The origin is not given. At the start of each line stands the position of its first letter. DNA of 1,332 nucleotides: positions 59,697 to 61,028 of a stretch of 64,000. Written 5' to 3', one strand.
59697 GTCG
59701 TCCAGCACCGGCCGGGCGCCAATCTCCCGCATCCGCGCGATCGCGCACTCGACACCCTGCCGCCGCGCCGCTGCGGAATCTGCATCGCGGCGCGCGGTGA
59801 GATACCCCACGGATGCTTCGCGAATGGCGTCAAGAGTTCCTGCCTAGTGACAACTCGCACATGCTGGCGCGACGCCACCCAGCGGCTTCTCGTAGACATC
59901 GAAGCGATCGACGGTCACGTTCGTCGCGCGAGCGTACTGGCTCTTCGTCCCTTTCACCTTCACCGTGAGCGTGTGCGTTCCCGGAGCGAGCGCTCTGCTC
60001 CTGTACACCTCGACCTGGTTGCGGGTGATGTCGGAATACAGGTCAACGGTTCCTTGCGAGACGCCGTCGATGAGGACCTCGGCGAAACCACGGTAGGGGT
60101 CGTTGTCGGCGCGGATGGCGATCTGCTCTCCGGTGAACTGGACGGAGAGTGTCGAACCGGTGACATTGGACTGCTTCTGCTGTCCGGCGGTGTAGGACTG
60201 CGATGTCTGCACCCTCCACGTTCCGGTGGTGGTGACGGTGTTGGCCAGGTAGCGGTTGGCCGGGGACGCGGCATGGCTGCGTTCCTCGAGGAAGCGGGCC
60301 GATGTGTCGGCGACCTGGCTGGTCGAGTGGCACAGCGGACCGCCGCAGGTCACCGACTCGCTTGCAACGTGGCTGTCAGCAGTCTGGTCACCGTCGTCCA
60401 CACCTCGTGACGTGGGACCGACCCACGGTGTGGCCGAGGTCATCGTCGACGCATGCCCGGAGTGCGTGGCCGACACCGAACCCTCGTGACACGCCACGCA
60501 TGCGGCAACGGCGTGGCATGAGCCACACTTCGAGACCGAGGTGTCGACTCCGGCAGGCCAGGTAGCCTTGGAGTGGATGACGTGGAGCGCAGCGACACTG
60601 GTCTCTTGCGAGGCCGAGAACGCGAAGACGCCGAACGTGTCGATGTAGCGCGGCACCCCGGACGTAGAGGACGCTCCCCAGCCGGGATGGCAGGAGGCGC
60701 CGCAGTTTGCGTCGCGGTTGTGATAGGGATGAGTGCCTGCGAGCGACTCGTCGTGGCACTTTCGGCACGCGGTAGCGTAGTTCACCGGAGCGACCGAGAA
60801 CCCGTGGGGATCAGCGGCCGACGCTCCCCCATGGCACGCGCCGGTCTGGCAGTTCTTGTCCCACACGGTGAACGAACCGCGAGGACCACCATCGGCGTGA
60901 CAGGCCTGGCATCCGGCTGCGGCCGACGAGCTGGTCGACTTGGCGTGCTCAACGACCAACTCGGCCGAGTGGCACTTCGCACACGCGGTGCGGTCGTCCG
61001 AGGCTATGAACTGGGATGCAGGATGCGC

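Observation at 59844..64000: Giant Ig-repeat plus 13-16-heme cytochrome c, ending exactly on a CXXCH motif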

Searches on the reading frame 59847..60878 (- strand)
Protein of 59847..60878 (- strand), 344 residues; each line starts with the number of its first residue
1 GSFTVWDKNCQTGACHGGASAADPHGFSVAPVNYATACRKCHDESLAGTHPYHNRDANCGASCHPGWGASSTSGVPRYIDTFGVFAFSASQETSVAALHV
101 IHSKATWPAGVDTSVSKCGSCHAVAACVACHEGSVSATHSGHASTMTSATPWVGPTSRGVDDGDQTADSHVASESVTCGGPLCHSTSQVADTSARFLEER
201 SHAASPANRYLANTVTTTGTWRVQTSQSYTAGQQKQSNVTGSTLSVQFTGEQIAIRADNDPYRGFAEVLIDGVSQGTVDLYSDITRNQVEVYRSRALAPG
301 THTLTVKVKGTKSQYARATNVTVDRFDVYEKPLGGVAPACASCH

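Call 38: find_homologous_proteins(query=window:59847-60878:-, max_evalue=1e-10)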
Query window:59847-60878:-: 1742 candidates shared short words with the query, none scored E <= 1e-10.
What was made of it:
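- Tried and rejected: (2) The word-indexed protein search with the module alone returned nothing, not even the 97% orthologue (call 38).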

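Call 43: search_solved_structures(query=A2, max_evalue=10, show_alignments=3)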
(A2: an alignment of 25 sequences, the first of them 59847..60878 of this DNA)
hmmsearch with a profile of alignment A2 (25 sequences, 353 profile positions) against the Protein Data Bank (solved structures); distinct sequences matched with E-value up to 10: 8.
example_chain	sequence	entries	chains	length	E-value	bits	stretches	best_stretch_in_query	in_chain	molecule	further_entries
3nqh_A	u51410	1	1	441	3.7e-07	32.6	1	235-313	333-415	Glycosyl hydrolase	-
3ov0_A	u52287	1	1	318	0.00095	21.4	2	9-87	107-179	Cytochrome c family protein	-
3ouq_A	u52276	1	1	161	0.002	20.3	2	9-69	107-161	Cytochrome c family protein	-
6xi1_AAA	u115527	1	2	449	0.042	16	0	281-316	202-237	Flagellin hook IN motif family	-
7ehg_A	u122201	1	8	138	0.42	12.7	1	258-328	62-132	MiXBM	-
8uf3_A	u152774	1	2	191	0.65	12.1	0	125-171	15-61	Cytochrome C4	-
2ozy_A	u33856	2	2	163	0.65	12.1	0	13-67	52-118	Cytochrome c-type protein nrfB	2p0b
2c1d_A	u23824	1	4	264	0.8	11.8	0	107-126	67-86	SOXA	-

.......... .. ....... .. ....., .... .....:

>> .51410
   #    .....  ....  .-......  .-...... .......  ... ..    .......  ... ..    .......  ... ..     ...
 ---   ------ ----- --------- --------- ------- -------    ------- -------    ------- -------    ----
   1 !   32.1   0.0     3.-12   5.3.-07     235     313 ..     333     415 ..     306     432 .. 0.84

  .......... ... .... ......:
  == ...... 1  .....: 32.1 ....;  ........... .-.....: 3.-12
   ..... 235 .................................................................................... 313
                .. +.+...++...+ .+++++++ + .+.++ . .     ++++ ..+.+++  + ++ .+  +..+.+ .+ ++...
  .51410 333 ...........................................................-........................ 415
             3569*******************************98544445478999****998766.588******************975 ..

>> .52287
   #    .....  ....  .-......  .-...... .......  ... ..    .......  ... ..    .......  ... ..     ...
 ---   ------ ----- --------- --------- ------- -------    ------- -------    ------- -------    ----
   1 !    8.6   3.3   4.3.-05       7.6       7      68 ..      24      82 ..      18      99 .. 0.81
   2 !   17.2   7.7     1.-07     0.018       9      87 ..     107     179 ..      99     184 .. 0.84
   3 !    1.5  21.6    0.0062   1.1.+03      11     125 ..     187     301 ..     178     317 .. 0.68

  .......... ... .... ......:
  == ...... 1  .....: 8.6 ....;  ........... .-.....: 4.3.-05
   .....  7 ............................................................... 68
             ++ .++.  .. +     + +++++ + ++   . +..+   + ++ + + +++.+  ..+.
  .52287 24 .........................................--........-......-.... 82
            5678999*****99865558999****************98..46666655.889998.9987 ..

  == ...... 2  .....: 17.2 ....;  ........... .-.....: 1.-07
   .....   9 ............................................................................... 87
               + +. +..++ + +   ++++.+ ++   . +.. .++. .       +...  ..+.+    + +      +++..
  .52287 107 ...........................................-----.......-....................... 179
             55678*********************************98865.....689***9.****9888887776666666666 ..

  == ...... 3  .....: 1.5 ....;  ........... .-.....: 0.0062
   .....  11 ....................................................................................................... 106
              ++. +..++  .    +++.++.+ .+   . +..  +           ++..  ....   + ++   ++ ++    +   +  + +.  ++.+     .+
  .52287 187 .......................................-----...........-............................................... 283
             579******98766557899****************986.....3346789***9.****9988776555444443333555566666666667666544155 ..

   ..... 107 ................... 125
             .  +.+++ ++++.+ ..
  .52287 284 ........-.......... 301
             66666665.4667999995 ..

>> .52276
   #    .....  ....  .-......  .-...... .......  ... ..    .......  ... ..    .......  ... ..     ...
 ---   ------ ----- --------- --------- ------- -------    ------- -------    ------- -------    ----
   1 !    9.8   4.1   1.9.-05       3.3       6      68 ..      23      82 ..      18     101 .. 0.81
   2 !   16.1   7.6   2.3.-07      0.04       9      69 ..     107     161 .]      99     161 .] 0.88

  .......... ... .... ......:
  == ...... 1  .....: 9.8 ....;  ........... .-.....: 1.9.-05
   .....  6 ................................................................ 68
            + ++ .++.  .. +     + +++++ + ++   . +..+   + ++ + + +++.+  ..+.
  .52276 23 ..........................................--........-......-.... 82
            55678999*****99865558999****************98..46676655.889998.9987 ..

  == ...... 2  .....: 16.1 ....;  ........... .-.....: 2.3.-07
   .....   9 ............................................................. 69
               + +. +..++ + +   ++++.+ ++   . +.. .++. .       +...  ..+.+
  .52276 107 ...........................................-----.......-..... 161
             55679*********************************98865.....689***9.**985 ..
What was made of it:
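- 59847..60878 (-): Conserved C-terminal module, aa 1041-1384. Its seven heme motifs are CX4CH 1050, CXXCH 1078, CX3CH 1099, CXXCH 1158, CXXCH 1167, CX4CH 1218 and CXXCH 1380. Its conserved His are 1065, 1090, 1093, 1139, 1142, 1179 and 1182. The first three hemes resemble the c7-type domain of GSU1996, 3ov0, at E 1e-3 (call 43).
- On Pfam Cytochrome_C7 (PF14522) / GSU1996-type c7 arrays: The profile against 3ov0 gives E 9.5e-4 (call 43).
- Closest known: GSU1996-type 'nanowire' cytochromes built from c7-type triheme domains. Same: The first three hemes of the module align to a c7-type domain, including the CH-x-G ending (E 1e-3, call 43).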

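Call 45: find_related_loci(query=A2, collection=metagenome_contigs, flank=10000)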
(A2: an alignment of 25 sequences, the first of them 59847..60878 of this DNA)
Query A2 (344 aa) in metagenome_contigs; peptide patterns used: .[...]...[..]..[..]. (x = any residue, [..] = any of these).
197 stretches matched a pattern; 16 encode a relative of the query (tblastn E <= 1e-3); 16 distinct loci.
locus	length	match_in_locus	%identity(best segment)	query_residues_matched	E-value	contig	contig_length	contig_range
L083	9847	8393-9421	98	2-344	0e+0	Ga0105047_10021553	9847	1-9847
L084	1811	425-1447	43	1-344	2e-84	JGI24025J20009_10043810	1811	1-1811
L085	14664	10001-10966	43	27-344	2e-76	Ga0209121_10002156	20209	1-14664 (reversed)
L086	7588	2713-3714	41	15-344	2e-75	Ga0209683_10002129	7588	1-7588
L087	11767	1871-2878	41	15-344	1e-71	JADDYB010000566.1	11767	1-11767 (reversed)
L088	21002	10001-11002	39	27-344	2e-69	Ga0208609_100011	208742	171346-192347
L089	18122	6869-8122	41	2-344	9e-67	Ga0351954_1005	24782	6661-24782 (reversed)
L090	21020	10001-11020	38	9-344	6e-65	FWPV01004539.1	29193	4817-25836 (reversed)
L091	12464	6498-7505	41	14-344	4e-61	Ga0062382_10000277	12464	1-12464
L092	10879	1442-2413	37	27-344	3e-57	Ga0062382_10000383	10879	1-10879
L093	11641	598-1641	36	9-344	6e-54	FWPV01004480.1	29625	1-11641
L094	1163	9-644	49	27-240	7e-57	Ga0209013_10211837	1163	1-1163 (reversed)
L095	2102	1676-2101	56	7-144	4e-41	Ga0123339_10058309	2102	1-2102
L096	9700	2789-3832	36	2-344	1e-37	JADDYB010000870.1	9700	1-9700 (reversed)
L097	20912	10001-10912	33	20-329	2e-29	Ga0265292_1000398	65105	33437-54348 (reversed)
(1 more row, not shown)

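Call 49: predict_structure(alignment_id=A2)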
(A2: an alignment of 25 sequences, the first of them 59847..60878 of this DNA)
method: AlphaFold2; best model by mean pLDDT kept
length: 344 residues; sequences in the alignment: 25
mean_pLDDT: 66.5   pTM: 0.50
mean pLDDT of the five models: 66.5, 62.9, 60.5, 53.9, 51.5
residues with pLDDT >= 90: 82; 70-90: 69; 50-70: 95; < 50: 98
segments of 3 or more residues with pLDDT < 50: 1-29, 48-58, 60-63, 70-75, 104-109, 138-150, 177-191, 335-344
pLDDT, mean of each block of 10 residues (from residue 1): 27 32 40 69 58 44 49 55 69 60 52 68 57 50 42 63 70 53 29 74 75 93 80 90 96 90 97 97 82 89 98 95 89 43 28
secondary structure, 60 per line:
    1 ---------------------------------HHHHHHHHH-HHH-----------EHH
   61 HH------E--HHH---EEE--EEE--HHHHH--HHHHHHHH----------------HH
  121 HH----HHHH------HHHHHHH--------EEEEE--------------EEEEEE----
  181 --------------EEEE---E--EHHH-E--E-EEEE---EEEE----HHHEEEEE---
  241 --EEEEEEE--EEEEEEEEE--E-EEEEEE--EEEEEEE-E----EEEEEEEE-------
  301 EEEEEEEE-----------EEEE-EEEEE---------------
elements in order: H34-42 H59-62 E78-80 E83-85 H88-92 H95-102 H119-122 H127-130 H137-143 E152-156 E171-176 E195-198 E215-218 E222-225 E233-237 E243-249 E252-260 E265-270 E273-279 E286-293 E301-308 E320-323 E325-329
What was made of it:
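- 59886..60245 (-): CBM-type beta-sandwich, aa 1252-1371, inserted between heme 15 and the terminal heme motif. It is the putative cell-wall-binding domain. AF2 pLDDT 90-98 (call 49).
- On CE2_N / CBM-type jelly roll (PF17996): AF2 pLDDT above 90 (call 49).
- The AF2 model of the heme core is poor (pLDDT 27-70, call 49).
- Tried and rejected: (5) The AF2 model of the module has a heme core of low confidence, so no statement on heme packing is possible (call 49).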

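Call 53: fold_search(model_id=the predicted structure, library=pdb)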
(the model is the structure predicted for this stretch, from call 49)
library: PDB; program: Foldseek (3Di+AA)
matches with E <= 10: 1388; with E <= 0.001: 46
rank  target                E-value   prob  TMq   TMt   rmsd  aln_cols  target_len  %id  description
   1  3nqh                  6.5e-10  1.00  0.28  0.22   3.7       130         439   25  Crystal structure of a glycosyl hydrolase (BT_2959) from BACTEROIDES THETAIOTAOMICRON VPI-5482 at 2.11 A resolution (released 2010-07-28)
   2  7ehg_E                4.5e-07  1.00  0.30  0.69   3.3       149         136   16  Crystal Structure of MiXBM (released 2022-03-30)
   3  7ehg_C                7.6e-07  1.00  0.28  0.63   4.8       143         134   16  Crystal Structure of MiXBM (released 2022-03-30)
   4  7ehg_F                9.1e-07  1.00  0.30  0.69   3.4       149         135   16  Crystal Structure of MiXBM (released 2022-03-30)
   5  7ehg_B                1.2e-06  1.00  0.30  0.70   3.2       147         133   14  Crystal Structure of MiXBM (released 2022-03-30)
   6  7ehg_A                2.1e-06  1.00  0.27  0.63   4.9       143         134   15  Crystal Structure of MiXBM (released 2022-03-30)
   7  7ehg_G                2.7e-06  1.00  0.28  0.65   3.8       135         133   17  Crystal Structure of MiXBM (released 2022-03-30)
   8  6f2p                  6.6e-06  1.00  0.27  0.10   3.8       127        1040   15  Structure of Paenibacillus xanthan lyase to 2.6 A resolution (released 2018-12-05)
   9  5zru_A                9.5e-06  1.00  0.24  0.15   8.9       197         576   16  Crystal structure of Agl-KA catalytic domain (released 2019-10-23)
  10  3wnp_A                4.0e-05  1.00  0.29  0.15   4.8       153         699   14  D308A, F268V, D469Y, A513V, and Y515S quintuple mutant of Bacillus circulans T-3040 cycloisomaltooligosaccharide gluca (released 2014-02-05)
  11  3wnn_B                6.1e-05  1.00  0.28  0.15   5.4       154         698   15  D308A mutant of Bacillus circulans T-3040 cycloisomaltooligosaccharide glucanotransferase complexed with isomaltooctao (released 2014-02-05)
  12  7ay3                  6.5e-05  1.00  0.22  0.52   5.4       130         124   12  Crystal structure of the CBM36-1 domain of a multidomain xylanase from the hindgut metagenome of Trinervitermes trinervo (released 2020-11-18)
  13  3wnk                  7.3e-05  1.00  0.27  0.14   6.7       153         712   14  Crystal Structure of Bacillus circulans T-3040 cycloisomaltooligosaccharide glucanotransferase (released 2014-02-05)
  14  3wno_A                9.3e-05  1.00  0.27  0.14   5.9       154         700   14  D308A mutant of Bacillus circulans T-3040 cycloisomaltooligosaccharide glucanotransferase complexed with cycloisomalto (released 2014-02-05)
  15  7byv_A                1.1e-04  1.00  0.27  0.22   4.8       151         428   14  Crystal structure of exo-beta-1,3-galactanase from Phanerochaete chrysosporium Pc1,3Gal43A E208Q with beta-1,3-galacto (released 2020-11-04)
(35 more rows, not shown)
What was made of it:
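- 59886..60245 (-): Foldseek matches 3nqh at 6.5e-10, plus MiXBM and CBM6/35/36 (call 53).
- On CE2_N / CBM-type jelly roll (PF17996): Foldseek matches 3nqh at 6.5e-10, plus CBM6/35/36 and CE2 N-domains (call 53).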

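Call 63: search_protein_families(library=pfam, proteins=[L090:9011-9688:+, L090:6091-7380:+, L097:7214-8647:+, L096:1059-2420:+, L097:5231-6658:+, L089:3328-5787:+], max_evalue=0.001)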
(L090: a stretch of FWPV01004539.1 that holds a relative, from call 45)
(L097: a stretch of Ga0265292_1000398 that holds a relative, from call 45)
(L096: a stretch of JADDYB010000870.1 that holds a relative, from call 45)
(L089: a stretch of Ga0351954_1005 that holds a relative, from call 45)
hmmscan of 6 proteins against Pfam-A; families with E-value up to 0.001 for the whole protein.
L090:9011-9688:+ (226 aa): 0 families

L090:6091-7380:+ (430 aa): 6 families
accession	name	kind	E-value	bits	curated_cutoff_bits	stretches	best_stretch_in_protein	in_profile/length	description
PF00534.26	Glycos_transf_1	-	7.2e-36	123.7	26.4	1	250-402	13-172/172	Glycosyl transferases group 1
PF13692.12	Glyco_trans_1_4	-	6.7e-35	120.9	27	1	253-388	2-142/142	Glycosyl transferases group 1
PF13439.12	Glyco_transf_4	-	4.3e-11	43.6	28.5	1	65-232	1-167/170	Glycosyltransferase Family 4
PF13579.12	Glyco_trans_4_4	-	9.3e-10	39.5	29.7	1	66-230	1-158/158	Glycosyl transferase 4-like domain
PF13524.12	Glyco_trans_1_2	-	1.4e-07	32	25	1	269-414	4-140/144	Glycosyl transferase-like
PF20706.3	GT4-conflict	-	8.1e-07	28.8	26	1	76-364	22-323/385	Family 4 Glycosyltransferase in conflict systems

L097:7214-8647:+ (478 aa): 1 family
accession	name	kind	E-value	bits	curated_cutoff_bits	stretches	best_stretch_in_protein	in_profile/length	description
PF05140.19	ResB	-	6e-28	98.3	24.6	1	22-449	6-474/486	ResB-like family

L096:1059-2420:+ (454 aa): 2 families
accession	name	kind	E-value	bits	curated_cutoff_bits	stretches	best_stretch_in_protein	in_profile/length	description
PF02397.22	Bac_transf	-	3.8e-63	212.7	27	1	268-448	1-178/179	Bacterial sugar transferase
PF13727.12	CoA_binding_3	-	1.4e-09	38.6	25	1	61-220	3-161/175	CoA-binding domain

L097:5231-6658:+ (476 aa): 2 families
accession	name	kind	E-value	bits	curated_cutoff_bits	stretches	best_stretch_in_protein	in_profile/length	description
PF09699.15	Paired_CXXCH_1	-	4.3e-13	49.2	20.6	0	448-471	15-38/41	Doubled CXXCH motif (Paired_CXXCH_1)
PF14522.11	Cytochrome_C7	-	1.7e-08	34.6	24.8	0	168-225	13-67/67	Cytochrome c7 and related cytochrome c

L089:3328-5787:+ (820 aa): 3 families
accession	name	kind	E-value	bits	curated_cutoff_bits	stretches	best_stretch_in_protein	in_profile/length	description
PF04122.17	CW_binding_2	-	3e-46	156.3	24.9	3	507-594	1-73/73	Cell wall binding domain 2 (CWB2)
PF13229.12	Beta_helix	-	5e-15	55.9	25.9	2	287-413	26-144/158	Right handed beta helix region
PF07602.17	DUF1565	-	7.5e-11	42.3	20.3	1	71-141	2-74/257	Protein of unknown function (DUF1565)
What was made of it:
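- On c-type multiheme cytochrome (generic): ResB lies next to relatives in L087, L093 and L097 (call 63).
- ResB lies next to relatives (call 63).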

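Call 69: find_homologous_proteins(query=A2, max_evalue=1e-20)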
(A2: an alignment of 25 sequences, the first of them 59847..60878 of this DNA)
Query A2 (25 sequences) (344 aa, profile of the alignment): 2 proteins with E <= 1e-20 among 6527 candidates.
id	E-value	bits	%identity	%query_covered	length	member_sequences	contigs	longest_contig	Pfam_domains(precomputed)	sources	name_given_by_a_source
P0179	1.0e-68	250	49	52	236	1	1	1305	-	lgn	-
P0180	2.7e-27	114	36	50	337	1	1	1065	PF14522.12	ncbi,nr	ncbi:MAG: hypothetical protein FDZ75_08460 [Actinobacteria bacterium]|nr:MAG: hypothetical protein F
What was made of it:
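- Tried and rejected: With the 25-sequence module alignment it returned two fragments (call 69).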
